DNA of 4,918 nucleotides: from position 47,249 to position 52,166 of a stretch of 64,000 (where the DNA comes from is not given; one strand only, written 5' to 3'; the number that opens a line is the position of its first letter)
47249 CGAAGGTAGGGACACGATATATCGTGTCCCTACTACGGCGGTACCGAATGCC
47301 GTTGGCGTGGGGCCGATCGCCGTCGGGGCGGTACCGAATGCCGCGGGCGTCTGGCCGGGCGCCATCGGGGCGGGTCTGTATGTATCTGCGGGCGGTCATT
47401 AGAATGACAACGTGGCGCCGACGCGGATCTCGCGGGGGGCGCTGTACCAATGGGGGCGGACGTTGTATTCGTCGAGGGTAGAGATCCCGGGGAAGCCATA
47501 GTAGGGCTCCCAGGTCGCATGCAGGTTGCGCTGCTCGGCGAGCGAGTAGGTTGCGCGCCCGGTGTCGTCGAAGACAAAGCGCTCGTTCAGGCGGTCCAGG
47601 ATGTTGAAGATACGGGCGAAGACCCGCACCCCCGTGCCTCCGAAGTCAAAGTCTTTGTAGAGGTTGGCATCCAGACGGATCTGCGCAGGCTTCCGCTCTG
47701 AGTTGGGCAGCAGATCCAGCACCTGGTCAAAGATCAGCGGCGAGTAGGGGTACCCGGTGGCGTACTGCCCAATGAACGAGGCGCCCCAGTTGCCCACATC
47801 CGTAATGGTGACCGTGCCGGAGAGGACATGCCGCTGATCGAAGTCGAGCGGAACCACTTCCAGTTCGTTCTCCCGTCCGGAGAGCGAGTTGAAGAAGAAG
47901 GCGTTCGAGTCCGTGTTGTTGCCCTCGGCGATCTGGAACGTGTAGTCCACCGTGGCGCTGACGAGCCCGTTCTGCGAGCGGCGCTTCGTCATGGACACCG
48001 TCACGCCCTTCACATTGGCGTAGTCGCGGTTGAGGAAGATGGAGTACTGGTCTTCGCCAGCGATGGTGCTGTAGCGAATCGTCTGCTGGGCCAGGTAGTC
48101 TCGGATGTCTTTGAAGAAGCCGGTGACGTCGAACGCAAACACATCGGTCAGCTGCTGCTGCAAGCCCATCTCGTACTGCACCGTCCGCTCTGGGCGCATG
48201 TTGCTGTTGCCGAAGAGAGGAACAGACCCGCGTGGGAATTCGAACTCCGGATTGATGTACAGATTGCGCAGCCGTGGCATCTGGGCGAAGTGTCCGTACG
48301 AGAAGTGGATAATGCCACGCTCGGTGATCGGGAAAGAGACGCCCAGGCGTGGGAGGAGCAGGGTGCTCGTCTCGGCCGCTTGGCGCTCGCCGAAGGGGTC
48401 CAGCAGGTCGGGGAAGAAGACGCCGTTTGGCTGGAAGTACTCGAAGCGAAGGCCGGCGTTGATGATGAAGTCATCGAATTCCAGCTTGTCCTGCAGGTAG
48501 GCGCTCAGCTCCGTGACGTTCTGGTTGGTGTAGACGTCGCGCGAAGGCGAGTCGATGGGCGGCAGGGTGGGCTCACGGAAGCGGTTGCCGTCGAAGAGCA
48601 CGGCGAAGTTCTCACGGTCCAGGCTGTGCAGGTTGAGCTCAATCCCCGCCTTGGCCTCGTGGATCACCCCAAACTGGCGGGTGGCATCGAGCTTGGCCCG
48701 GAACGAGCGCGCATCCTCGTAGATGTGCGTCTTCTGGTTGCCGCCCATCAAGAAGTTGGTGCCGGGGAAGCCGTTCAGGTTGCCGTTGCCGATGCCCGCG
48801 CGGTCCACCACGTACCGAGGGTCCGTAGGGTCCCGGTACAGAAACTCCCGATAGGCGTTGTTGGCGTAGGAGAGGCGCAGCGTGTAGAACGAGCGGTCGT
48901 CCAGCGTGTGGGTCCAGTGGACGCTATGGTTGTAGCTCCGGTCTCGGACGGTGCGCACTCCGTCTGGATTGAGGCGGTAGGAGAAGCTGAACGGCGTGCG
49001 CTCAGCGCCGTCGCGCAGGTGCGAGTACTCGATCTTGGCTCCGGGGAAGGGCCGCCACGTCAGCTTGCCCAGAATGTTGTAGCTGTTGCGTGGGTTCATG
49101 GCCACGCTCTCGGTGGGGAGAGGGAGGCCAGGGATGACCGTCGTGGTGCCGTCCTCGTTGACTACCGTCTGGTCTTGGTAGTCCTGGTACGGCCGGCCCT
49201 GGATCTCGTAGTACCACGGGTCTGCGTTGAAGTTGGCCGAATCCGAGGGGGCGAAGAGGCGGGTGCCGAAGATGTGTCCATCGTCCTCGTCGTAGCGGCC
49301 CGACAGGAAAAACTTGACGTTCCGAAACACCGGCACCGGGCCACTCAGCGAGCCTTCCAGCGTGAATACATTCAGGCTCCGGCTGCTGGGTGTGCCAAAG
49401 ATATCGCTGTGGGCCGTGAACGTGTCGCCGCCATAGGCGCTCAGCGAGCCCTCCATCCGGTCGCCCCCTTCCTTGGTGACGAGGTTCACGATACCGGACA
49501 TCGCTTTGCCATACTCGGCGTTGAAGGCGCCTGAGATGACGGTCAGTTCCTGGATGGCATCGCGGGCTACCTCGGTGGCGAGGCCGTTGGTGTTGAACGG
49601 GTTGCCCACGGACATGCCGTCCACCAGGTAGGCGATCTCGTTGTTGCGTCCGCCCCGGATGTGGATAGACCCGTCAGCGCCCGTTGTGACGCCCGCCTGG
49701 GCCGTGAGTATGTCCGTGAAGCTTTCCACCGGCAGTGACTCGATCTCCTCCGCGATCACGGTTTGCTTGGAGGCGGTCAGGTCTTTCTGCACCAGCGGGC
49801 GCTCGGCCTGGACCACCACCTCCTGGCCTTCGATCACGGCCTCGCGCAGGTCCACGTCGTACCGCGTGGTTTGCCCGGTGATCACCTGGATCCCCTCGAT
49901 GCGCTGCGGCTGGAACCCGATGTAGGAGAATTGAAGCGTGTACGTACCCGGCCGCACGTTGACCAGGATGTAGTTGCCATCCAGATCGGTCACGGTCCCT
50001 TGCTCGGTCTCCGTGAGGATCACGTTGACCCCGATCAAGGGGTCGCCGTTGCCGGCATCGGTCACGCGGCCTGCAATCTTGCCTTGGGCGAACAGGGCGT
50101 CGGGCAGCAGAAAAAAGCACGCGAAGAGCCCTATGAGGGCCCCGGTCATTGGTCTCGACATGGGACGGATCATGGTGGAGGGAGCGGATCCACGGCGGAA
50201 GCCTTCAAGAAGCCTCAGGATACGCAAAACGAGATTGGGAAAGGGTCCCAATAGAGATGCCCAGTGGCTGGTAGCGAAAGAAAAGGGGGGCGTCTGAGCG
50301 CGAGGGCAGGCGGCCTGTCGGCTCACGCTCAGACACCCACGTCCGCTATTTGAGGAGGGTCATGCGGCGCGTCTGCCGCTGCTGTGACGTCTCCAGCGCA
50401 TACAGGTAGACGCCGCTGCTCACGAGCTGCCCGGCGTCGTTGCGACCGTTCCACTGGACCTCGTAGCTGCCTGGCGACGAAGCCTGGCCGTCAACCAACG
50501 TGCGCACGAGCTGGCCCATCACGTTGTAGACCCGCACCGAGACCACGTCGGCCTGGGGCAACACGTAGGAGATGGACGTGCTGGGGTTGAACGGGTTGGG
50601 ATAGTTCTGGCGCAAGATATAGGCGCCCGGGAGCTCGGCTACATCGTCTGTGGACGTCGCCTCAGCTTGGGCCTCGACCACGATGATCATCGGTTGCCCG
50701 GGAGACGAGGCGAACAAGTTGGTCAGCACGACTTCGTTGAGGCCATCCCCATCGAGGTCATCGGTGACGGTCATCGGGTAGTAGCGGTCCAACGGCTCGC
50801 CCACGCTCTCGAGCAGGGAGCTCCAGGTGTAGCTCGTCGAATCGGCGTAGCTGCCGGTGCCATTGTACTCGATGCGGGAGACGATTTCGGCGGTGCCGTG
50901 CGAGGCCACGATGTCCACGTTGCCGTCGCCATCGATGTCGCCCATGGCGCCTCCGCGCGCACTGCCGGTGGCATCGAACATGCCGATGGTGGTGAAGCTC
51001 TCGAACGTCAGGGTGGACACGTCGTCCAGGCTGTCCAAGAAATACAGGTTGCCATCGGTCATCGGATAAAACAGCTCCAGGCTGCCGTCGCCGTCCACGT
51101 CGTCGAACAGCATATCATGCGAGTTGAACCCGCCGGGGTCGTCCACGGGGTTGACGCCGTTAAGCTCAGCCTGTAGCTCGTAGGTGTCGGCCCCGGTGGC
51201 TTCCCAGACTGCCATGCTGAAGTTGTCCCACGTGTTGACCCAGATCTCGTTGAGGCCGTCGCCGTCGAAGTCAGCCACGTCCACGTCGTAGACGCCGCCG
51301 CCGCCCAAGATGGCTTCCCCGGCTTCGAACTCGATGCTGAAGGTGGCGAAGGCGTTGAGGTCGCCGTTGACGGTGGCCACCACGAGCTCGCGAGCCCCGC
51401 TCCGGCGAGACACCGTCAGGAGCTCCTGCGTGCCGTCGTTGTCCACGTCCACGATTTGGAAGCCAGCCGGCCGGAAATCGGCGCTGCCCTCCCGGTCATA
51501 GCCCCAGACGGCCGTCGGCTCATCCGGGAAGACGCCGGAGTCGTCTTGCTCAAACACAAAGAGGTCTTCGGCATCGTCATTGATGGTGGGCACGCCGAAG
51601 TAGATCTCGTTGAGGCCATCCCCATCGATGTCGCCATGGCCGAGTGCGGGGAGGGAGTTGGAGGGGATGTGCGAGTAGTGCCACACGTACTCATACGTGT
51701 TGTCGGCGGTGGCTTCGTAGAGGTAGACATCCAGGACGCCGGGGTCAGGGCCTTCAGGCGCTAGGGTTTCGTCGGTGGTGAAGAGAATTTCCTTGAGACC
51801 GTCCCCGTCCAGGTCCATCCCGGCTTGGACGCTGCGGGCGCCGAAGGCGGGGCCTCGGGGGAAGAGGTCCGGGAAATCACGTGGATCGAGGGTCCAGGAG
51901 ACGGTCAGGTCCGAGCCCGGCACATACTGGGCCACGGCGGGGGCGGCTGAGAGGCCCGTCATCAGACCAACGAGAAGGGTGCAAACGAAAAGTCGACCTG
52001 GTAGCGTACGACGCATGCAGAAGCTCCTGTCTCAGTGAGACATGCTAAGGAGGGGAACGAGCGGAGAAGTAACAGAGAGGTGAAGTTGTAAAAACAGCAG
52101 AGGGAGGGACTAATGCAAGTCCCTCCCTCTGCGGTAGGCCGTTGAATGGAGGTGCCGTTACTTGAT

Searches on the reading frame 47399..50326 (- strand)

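Call 7: search_protein_families(library=pfam, proteins=[window:47399-50326:-], max_evalue=0.01)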
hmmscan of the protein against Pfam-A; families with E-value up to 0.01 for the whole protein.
window:47399-50326:- (975 aa): 6 families
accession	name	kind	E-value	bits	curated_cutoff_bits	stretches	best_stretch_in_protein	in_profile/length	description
PF13715.12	CarbopepD_reg_2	-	5.1e-21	74.9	32.2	1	84-172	1-88/88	CarboxypepD_reg-like domain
PF13620.12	CarboxypepD_reg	-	3.1e-20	72.7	32.3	1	84-160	2-81/82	Carboxypeptidase regulatory-like domain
PF07715.20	Plug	-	3.8e-12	47.1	23.9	1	180-278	2-106/107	TonB-dependent Receptor Plug Domain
PF14905.12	OMP_b-brl_3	-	3.1e-11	43.4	27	1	530-808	45-310/408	Outer membrane protein beta-barrel family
PF17210.9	SdrD_B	-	0.0024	18.5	29.7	1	90-175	18-102/112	SdrD B-like domain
PF25020.1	TTR_TEN1-4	-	0.0098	16.2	27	0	84-142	9-68/86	Teneurin TTR-like domain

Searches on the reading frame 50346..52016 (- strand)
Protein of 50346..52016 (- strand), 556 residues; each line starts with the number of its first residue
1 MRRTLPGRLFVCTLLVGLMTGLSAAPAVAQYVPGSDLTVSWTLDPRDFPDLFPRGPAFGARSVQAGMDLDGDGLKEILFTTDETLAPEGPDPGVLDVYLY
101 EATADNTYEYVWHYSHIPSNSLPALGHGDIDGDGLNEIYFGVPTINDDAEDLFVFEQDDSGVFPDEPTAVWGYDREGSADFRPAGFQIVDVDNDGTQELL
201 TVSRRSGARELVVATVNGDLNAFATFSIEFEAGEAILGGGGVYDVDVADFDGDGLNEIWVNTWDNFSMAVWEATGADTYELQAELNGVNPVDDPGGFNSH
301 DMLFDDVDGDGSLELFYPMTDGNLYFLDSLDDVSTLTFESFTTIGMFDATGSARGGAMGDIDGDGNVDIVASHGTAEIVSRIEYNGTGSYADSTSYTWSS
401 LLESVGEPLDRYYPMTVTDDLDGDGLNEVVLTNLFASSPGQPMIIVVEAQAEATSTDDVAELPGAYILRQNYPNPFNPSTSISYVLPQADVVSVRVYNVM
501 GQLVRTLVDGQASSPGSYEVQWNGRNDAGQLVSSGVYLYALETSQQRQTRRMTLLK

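Call 7: search_protein_families(library=pfam, proteins=[window:50346-52016:-], max_evalue=0.01)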
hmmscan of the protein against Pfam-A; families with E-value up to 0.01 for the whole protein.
window:50346-52016:- (556 aa): 7 families
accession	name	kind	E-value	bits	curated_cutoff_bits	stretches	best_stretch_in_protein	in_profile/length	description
PF13517.12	FG-GAP_3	-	6.8e-19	68.7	26.9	4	68-139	1-60/61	FG-GAP-like repeat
PF13860.13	FlgD_ig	-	1.9e-10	41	27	1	487-544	20-76/79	FlgD Ig-like domain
PF01839.29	FG-GAP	-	6.9e-10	39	22.1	0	418-436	7-25/37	FG-GAP repeat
PF13585.12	CHU_C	-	8.9e-06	26.2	27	1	489-549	26-79/86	CHU_C Type IX secretion signal domain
PF18962.6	Por_Secre_tail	-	3.8e-05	24.3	27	1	472-552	2-73/75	Secretion system C-terminal sorting domain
PF25292.1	Beta-prop_CGLA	-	0.0067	16.4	26.8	1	296-330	28-62/316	Lambda-carrageenase beta-propeller domain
PF21348.3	RGL11_C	-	0.0097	15.2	27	0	125-154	238-267/490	Rhamnogalacturonan lyase family 11, C-terminal domain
